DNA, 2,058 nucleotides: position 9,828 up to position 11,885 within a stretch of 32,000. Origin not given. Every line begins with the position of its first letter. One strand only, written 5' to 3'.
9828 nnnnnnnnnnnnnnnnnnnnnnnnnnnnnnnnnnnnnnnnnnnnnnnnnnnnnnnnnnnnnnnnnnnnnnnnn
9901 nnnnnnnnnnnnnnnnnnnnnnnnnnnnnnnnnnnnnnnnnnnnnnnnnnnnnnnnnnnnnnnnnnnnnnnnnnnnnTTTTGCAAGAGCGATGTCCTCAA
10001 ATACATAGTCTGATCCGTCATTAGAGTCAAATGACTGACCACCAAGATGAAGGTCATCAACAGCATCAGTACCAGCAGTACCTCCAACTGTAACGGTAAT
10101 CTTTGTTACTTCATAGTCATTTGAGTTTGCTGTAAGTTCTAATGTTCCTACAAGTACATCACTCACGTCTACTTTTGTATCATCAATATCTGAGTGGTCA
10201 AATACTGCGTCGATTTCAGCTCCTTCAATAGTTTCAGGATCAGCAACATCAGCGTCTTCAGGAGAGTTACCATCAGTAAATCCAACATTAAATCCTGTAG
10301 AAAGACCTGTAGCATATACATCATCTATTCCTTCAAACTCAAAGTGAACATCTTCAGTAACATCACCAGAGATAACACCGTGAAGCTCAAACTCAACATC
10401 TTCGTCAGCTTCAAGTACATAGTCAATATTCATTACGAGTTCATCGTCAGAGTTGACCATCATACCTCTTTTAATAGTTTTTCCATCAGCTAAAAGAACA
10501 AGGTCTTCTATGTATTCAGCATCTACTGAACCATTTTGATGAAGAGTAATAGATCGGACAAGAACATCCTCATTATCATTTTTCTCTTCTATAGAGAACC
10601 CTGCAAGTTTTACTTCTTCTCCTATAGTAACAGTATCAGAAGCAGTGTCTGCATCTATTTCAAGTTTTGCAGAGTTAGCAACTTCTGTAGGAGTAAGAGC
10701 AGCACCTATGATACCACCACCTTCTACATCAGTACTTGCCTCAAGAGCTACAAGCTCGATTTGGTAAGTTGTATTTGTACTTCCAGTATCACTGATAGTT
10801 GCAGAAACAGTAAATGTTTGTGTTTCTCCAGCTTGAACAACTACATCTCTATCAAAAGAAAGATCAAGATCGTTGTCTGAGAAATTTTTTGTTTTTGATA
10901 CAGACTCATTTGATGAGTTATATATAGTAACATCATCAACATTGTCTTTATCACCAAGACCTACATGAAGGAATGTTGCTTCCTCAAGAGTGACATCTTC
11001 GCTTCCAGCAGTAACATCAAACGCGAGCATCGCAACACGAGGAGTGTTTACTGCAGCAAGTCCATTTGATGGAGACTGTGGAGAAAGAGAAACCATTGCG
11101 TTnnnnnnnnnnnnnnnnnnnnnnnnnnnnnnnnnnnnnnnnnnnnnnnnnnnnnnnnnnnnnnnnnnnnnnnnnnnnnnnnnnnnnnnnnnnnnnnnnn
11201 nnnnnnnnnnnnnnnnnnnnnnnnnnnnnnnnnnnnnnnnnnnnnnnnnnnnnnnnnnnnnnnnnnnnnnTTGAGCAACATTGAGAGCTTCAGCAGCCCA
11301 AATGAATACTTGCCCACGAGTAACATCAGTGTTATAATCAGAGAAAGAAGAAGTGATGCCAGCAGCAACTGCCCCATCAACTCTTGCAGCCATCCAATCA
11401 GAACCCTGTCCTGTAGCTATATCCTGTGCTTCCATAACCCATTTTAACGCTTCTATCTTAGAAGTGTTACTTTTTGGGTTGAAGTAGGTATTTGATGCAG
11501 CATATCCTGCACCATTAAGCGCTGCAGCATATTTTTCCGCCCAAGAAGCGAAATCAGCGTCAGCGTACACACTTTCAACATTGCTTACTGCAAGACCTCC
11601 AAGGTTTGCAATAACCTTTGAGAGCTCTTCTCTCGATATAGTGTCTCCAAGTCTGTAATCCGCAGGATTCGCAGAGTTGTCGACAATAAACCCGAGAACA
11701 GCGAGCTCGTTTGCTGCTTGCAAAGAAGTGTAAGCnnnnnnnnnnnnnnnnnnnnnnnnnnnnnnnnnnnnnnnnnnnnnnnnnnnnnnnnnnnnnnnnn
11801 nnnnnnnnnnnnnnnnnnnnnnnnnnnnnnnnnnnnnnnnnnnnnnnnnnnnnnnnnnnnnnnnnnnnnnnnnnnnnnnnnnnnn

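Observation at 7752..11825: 1357-aa SLH-anchored, extremely acidic S-layer-like protein hidden as three 'separate' ORFs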

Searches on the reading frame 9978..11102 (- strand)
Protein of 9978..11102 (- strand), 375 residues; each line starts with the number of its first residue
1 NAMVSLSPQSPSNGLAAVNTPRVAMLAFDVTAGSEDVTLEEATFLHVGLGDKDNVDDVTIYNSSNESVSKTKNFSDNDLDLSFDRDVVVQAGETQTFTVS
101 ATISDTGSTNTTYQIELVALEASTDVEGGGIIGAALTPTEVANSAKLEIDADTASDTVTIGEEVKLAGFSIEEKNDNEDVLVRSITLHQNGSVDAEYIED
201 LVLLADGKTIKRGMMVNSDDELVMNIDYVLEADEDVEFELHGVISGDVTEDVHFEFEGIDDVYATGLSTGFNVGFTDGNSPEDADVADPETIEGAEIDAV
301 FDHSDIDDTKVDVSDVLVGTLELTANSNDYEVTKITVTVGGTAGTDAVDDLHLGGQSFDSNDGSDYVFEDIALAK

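Call 90: search_protein_representatives(alignment_id=A14)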
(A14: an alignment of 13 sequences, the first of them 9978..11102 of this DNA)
Query: 13 sequences, 389 profile positions. Proteins with E-value up to 0.001 (for the whole library): 3225; up to 1e-10: 2476; up to 1e-30: 1054. The best 150 are listed.
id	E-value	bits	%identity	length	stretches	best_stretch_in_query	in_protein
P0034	6.7e-124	430.3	-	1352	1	2-388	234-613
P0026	1.1e-123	429.7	-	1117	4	1-388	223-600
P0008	6.9e-123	427.0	-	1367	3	3-388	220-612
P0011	1.2e-119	416.4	-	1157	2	2-388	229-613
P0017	1.4e-119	416.1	-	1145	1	2-388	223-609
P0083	2.6e-119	415.2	-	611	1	1-367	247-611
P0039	2.8e-119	415.1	-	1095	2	1-388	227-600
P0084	2.9e-119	415.1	-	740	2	2-389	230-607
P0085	6.1e-119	414.0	-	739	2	2-388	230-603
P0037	2.1e-115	402.4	-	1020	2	2-388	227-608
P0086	3.0e-115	401.9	-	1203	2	1-388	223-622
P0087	8.4e-115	400.4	-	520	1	2-388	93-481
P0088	4.2e-114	398.1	-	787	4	1-387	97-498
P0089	4.6e-113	394.7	-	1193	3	2-387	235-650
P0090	4.6e-112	391.4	-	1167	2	1-387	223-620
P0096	1.2e-105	370.2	-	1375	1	2-388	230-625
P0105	6.6e-101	354.7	-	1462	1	2-387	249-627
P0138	3.7e-71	256.7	-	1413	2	2-388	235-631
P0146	8.5e-68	245.7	-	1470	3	2-388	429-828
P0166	2.5e-64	234.2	-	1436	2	1-373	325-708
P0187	1.9e-60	221.5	-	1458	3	1-387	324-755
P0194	1.2e-59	218.8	-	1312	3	1-386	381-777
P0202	1.5e-58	215.2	-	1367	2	1-388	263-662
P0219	1.2e-56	208.9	-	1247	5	2-387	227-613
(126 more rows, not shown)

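Call 91: list_cluster_members(proteins=[P0086, P0096, P0105, P0138, P0146, P0166, P0187, P0194, P0202, P0219])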
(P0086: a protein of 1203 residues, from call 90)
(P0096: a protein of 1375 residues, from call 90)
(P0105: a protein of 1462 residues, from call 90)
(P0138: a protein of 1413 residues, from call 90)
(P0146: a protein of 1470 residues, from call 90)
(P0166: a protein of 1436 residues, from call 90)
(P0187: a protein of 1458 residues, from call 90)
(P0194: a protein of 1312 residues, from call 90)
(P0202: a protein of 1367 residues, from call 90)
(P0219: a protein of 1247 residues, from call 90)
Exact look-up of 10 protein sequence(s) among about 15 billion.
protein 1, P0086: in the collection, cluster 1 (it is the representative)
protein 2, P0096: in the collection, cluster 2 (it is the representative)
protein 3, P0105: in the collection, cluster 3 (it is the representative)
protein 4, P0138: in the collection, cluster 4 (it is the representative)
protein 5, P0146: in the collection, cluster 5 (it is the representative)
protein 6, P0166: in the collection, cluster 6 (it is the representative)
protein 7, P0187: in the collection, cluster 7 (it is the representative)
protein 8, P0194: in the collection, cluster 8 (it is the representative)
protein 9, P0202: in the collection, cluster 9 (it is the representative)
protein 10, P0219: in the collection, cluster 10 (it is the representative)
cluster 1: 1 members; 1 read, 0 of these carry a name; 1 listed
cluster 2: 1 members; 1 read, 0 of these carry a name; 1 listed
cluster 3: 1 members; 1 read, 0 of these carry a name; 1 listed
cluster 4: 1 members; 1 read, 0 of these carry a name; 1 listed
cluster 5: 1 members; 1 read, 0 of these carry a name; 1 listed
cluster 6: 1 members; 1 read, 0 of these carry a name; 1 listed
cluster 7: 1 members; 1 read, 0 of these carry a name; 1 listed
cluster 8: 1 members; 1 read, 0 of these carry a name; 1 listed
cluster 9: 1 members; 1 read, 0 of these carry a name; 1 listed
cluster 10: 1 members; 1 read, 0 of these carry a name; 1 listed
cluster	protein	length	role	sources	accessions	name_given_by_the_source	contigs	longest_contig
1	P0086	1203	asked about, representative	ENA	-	-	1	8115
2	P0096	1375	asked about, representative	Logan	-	-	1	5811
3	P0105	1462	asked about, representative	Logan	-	-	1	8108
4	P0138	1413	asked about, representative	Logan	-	-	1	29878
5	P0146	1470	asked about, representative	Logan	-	-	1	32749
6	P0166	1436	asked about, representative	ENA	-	-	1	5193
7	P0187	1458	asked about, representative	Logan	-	-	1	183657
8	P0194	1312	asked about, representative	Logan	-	-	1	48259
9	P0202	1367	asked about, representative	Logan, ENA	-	-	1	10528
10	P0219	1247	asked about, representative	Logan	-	-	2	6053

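Call 92: search_protein_families(library=pfam, max_evalue=0.01, proteins=[P0105, P0138, P0146, P0166, P0187, P0194, P0219])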
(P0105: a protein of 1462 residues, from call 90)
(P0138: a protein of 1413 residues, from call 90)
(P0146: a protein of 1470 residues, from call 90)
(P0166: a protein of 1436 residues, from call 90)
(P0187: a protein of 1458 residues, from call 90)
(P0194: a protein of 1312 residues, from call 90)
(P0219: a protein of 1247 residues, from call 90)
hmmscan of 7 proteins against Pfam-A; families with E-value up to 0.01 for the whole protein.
P0105 (1462 aa): 1 family
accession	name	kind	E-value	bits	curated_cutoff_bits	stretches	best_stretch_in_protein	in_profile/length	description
PF00395.25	SLH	-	3.1e-05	24.3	20.8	1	86-130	1-44/44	S-layer homology domain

P0138 (1413 aa): 0 families

P0146 (1470 aa): 1 family
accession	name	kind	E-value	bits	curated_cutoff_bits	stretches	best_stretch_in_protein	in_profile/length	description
PF00395.25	SLH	-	4.1e-23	81.5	20.8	2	34-74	4-44/44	S-layer homology domain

P0166 (1436 aa): 1 family
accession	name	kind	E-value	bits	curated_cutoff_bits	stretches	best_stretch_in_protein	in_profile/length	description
PF00395.25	SLH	-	9.6e-30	102.7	20.8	3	163-206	1-44/44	S-layer homology domain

P0187 (1458 aa): 1 family
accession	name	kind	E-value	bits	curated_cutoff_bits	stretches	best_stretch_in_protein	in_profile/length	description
PF00395.25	SLH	-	3.1e-33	113.9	20.8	3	162-204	2-44/44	S-layer homology domain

P0194 (1312 aa): 1 family
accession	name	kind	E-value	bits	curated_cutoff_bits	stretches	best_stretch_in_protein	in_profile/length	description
PF00395.25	SLH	-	0.0018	18.6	20.8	0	174-213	2-43/44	S-layer homology domain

P0219 (1247 aa): 1 family
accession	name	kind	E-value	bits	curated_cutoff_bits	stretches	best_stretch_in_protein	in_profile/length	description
PF00395.25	SLH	-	2.9e-25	88.4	20.8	3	86-126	2-42/44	S-layer homology domain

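Call 93: find_encoding_contigs(protein=P0187, flank=10000, max_places=1)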
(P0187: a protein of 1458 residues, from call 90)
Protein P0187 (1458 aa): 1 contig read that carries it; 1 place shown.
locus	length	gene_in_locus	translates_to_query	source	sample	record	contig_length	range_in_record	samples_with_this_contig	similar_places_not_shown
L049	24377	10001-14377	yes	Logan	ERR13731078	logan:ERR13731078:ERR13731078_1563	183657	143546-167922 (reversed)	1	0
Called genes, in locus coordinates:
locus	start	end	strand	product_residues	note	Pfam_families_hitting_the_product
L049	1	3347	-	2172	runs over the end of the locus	PF13205:Big_5, PF11974:bMG3, PF01835:MG2, PF17962:bMG6, PF07703:A2M_BRD, PF00207:A2M, PF07678:TED_complement, PF17973:bMG10, +1 more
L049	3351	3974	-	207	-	PF07638:Sigma70_ECF, PF04542:Sigma70_r2, PF08281:Sigma70_r4_2, PF00196:GerE (weak), PF04545:Sigma70_r4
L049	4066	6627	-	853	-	PF00912:Transgly, PF00905:Transpeptidase, PF06832:BiPBP_C (weak)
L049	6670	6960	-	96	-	-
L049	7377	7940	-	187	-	-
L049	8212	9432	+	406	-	PF00226:DnaJ, PF01556:DnaJ_C, PF27659:CHP02642 (faint), PF00684:DnaJ_CXXCXGXG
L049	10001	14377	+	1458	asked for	PF00395:SLH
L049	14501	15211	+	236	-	-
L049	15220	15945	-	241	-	PF00535:Glycos_transf_2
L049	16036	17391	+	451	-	PF09913:DUF2142 (faint), PF13231:PMT_2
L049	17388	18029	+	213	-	-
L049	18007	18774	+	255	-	PF01061:ABC2_membrane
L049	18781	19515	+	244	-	PF02463:SMC_N (faint), PF00005:ABC_tran, PF13304:AAA_21 (weak)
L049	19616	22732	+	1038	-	PF08241:Methyltransf_11, PF13649:Methyltransf_25 (weak), PF13506:Glyco_transf_21 (weak), PF00535:Glycos_transf_2, PF10111:Glyco_tranf_2_2, PF00535:Glycos_transf_2, PF10111:Glyco_tranf_2_2, PF13641:Glyco_tranf_2_3, +1 more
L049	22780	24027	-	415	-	PF05221:AdoHcyase, PF00670:AdoHcyase_NAD, PF02826:2-Hacid_dh_C (faint), PF07991:KARI_N (weak)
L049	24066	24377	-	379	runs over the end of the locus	PF00438:S-AdoMet_synt_N, PF02772:S-AdoMet_synt_M, PF02773:S-AdoMet_synt_C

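Call 95: search_solved_structures(query=A14, max_evalue=10)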
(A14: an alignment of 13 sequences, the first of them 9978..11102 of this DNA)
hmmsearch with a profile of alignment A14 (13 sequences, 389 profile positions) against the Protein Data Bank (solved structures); distinct sequences matched with E-value up to 10: 0.

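Call 96: search_protein_families(library=ncbifam, max_evalue=0.01, proteins=[P0187, P0166, P0219, P0146])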
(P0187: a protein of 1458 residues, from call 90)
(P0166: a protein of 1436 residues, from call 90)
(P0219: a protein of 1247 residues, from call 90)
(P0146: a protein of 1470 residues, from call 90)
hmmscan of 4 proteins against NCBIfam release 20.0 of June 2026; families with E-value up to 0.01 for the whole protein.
P0187 (1458 aa): 1 family
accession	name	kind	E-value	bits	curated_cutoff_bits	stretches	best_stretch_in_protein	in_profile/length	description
NF033190.2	inl_like_NEAT_1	exception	3.1e-12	45.6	1275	2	28-145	636-747/754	NEAT domain-containing leucine-rich repeat protein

P0166 (1436 aa): 1 family
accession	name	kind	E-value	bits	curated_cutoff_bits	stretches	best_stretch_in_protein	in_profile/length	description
NF033190.2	inl_like_NEAT_1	exception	4.2e-11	41.9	1275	2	31-150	637-750/754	NEAT domain-containing leucine-rich repeat protein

P0219 (1247 aa): 1 family
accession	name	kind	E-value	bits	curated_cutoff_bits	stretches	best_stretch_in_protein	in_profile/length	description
NF033190.2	inl_like_NEAT_1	exception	1.3e-08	33.6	1275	1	23-195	576-752/754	NEAT domain-containing leucine-rich repeat protein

P0146 (1470 aa): 0 families

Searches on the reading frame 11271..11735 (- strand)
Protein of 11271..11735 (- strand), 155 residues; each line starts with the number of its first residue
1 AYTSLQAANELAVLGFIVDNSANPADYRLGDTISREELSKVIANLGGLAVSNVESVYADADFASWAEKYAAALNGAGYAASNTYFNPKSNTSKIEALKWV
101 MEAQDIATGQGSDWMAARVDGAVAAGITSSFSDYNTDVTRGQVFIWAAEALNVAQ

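Call 10: search_protein_families(library=pfam, max_evalue=10, proteins=[window:11271-11735:-])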
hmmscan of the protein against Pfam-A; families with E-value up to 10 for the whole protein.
seq(155 aa): 1 family
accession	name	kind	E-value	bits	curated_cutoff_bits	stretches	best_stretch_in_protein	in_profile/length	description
PF00395.25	SLH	-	0.018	15.5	20.8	1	64-96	10-43/44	S-layer homology domain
